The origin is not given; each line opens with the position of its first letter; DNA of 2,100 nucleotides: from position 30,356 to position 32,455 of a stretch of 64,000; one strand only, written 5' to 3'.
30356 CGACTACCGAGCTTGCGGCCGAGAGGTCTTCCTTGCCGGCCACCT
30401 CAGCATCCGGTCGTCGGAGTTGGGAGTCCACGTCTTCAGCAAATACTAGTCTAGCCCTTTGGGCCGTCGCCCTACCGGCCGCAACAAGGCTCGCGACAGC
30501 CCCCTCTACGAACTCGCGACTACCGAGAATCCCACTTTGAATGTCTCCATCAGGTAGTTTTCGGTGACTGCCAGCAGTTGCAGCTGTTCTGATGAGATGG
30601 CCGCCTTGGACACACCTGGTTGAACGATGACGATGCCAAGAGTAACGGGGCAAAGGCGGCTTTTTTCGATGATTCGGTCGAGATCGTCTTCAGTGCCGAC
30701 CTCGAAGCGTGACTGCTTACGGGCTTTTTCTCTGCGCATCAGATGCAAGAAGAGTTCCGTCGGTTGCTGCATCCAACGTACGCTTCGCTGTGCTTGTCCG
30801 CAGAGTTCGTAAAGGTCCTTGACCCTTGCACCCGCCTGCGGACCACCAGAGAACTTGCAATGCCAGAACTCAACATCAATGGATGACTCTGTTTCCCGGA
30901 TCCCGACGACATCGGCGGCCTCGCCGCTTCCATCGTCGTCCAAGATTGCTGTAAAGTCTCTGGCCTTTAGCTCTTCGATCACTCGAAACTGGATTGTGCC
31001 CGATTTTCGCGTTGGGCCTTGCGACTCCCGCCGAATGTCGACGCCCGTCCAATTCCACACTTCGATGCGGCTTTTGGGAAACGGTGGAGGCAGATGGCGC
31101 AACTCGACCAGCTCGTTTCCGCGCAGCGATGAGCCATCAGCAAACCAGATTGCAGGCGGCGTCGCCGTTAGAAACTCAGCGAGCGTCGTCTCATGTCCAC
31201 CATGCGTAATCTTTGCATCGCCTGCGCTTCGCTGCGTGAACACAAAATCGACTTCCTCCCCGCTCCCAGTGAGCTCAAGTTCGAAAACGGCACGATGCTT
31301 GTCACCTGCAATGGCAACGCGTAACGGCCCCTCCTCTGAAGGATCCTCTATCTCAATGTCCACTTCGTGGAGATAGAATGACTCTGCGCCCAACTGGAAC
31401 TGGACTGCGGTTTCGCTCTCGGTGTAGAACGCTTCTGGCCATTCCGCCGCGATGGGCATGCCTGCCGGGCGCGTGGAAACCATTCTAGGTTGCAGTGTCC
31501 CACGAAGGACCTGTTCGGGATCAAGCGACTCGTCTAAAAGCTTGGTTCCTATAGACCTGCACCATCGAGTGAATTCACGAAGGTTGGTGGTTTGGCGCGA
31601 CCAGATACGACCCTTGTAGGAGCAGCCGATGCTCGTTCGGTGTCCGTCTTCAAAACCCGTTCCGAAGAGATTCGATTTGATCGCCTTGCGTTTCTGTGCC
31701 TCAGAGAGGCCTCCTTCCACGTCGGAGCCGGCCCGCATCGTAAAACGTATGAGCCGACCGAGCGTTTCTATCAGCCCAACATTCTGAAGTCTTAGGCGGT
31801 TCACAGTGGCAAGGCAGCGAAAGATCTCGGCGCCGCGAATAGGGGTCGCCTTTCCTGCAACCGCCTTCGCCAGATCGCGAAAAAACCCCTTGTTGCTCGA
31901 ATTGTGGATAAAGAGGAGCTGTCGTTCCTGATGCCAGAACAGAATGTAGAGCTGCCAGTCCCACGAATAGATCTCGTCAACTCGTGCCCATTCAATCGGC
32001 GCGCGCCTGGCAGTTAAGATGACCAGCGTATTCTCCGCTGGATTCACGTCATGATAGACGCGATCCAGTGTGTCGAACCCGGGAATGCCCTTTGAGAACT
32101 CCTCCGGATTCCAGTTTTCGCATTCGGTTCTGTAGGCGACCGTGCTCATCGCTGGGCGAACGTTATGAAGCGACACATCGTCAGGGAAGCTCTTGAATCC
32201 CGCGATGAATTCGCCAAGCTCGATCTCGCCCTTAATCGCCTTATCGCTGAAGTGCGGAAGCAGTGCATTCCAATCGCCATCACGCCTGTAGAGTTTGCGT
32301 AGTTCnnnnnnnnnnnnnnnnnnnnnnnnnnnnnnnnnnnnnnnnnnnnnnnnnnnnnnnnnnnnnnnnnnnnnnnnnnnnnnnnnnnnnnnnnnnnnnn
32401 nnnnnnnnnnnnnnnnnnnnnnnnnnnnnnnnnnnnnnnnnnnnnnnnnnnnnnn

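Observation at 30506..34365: Lamin-tail-domain protein + 1089-aa helicase with a C-terminal nuclease-like motif: candidate two-gene defence module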

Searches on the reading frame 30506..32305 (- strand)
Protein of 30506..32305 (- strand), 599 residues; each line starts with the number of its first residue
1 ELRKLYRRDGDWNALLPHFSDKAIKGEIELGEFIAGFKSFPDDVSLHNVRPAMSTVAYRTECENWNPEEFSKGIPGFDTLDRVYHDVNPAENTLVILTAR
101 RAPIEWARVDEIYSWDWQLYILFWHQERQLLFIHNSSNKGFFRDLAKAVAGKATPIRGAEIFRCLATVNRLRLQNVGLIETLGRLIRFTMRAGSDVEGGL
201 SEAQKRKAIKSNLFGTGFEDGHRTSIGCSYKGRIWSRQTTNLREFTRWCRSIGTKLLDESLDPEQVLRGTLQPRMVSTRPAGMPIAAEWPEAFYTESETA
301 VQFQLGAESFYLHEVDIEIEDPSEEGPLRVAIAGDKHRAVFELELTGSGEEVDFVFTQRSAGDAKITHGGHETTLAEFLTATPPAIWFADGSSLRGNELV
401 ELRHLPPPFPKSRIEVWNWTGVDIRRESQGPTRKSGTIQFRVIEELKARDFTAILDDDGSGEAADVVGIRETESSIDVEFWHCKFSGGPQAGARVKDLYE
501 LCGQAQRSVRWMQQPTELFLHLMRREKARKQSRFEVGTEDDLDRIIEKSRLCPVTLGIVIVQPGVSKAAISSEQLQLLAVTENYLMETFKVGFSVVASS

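Call 34: predict_structure(alignment_id=A2)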
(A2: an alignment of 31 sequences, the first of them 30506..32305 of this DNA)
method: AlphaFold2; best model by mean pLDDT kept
length: 599 residues; sequences in the alignment: 31
mean_pLDDT: 82.9   pTM: 0.79
mean pLDDT of the five models: 82.9, 82.7, 82.6, 80.4, 76.8
residues with pLDDT >= 90: 238; 70-90: 267; 50-70: 69; < 50: 25
segments of 3 or more residues with pLDDT < 50: 1-24
pLDDT, mean of each block of 10 residues (from residue 1): 34 40 50 65 59 87 89 86 86 88 70 78 92 77 87 90 88 81 68 66 76 84 85 83 85 92 83 86 91 71 89 87 93 89 85 91 85 93 93 91 89 94 77 79 93 89 91 92 87 87 88 81 82 89 83 88 93 95 87 94
secondary structure, 60 per line:
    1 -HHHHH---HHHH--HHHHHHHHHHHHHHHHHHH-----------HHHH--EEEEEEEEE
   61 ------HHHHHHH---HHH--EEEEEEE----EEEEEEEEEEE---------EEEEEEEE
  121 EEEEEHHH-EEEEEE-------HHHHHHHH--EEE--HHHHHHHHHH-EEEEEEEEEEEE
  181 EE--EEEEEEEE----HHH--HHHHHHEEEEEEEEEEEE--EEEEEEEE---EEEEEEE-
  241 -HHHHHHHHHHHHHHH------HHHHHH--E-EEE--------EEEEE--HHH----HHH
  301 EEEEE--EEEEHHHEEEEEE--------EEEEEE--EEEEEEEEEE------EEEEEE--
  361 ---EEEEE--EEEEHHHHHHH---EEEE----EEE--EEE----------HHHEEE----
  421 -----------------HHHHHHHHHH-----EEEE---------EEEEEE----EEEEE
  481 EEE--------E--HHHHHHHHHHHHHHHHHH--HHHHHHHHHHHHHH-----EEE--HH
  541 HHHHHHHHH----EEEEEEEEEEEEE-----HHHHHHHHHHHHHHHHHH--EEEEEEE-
elements in order: H2-6 H10-13 H16-34 H46-49 E52-60 H67-73 E82-88 E93-103 E113-125 E130-135 H143-150 E153-155 H158-167 E169-182 E185-192 H202-207 E208-219 E222-229 E233-239 H242-256 H263-268 E273-275 E284-288 E301-305 E308-311 E315-320 E329-334 E337-346 E353-358 E364-368 E371-374 H375-381 E385-388 E393-395 E398-400 E414-416 H438-447 E453-456 E466-471 E476-483 H495-512 H515-528 E534-536 H539-549 E554-566 H572-589 E592-598

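Call 38: fold_search(model_id=the predicted structure, library=pdb)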
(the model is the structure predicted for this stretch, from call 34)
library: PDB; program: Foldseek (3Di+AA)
matches with E <= 10: 705; with E <= 0.001: 0
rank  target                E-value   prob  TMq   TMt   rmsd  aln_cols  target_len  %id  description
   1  9s6b_D                1.7e-03  0.10  0.09  0.09  25.9       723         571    9  Aeropyrum pernix acylaminoacyl peptidase co-crystallized with meropenem. (released 2025-10-22)
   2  3o4h_C                1.5e-02  0.08  0.10  0.10  22.5       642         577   11  Structure and Catalysis of Acylaminoacyl Peptidase (released 2010-11-17)
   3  2hu8_A                2.2e-02  0.06  0.09  0.10  22.6       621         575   11  Binding of inhibitors by Acylaminoacyl peptidase (released 2007-05-15)
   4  3o4j_A                3.0e-02  0.04  0.09  0.09  26.2       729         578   10  Structure and Catalysis of Acylaminoacyl Peptidase (released 2010-11-17)
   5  3o4j_C                3.2e-02  0.04  0.09  0.09  22.5       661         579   10  Structure and Catalysis of Acylaminoacyl Peptidase (released 2010-11-17)
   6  1ve7_A                4.0e-02  0.04  0.09  0.09  25.1       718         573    9  Crystal structure of an acylpeptide hydrolase/esterase from Aeropyrum pernix K1 in complex with p-nitrophenyl phosphat (released 2004-11-02)
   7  8p0k_O                6.0e-02  0.08  0.08  0.09  21.6       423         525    6  Cryo EM map and model of the vaccinia RNA polymerase intermediate pre-initiation open promoter complex, module 2 of ca (released 2024-05-22)
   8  1ve6_A                6.3e-02  0.05  0.10  0.10  23.6       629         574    9  Crystal structure of an acylpeptide hydrolase/esterase from Aeropyrum pernix K1 (released 2004-11-02)
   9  8wt1_C                7.4e-02  0.04  0.11  0.10  27.4       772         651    9  Crystal structure of S9 carboxypeptidase from Geobacillus sterothermophilus (released 2024-03-13)
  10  8cq0_A                9.6e-02  0.04  0.07  0.03  24.8       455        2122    7  Photorhabdus luminescens TcdA1 prepore-to-pore intermediate, K567W K2008W mutant (released 2024-03-13)
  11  6rie_O                9.6e-02  0.03  0.05  0.05  21.4       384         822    8  Structure of Vaccinia Virus DNA-dependent RNA polymerase co-transcriptional capping complex (released 2019-12-18)
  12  4pwz_B                1.2e-01  0.06  0.09  0.11  18.6       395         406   11  Crystal structure of TolB protein from Yersinia pestis CO92 (released 2014-04-02)
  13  2qr5_A                1.2e-01  0.02  0.09  0.09  25.8       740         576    9  Aeropyrum pernix acylaminoacyl peptidase, H367A mutant (released 2008-05-20)
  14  6d46                  1.4e-01  0.04  0.09  0.12  16.5       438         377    6  Crystal structure of a DNA polymerase III subunit beta DnaN sliding clamp from Rickettsia typhi str. Wilmington (released 2018-05-02)
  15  8ovw_N                1.5e-01  0.63  0.15  0.21  10.9       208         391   10  Cryo-EM structure of CBF1-CCAN bound topologically to centromeric DNA (released 2023-08-09)
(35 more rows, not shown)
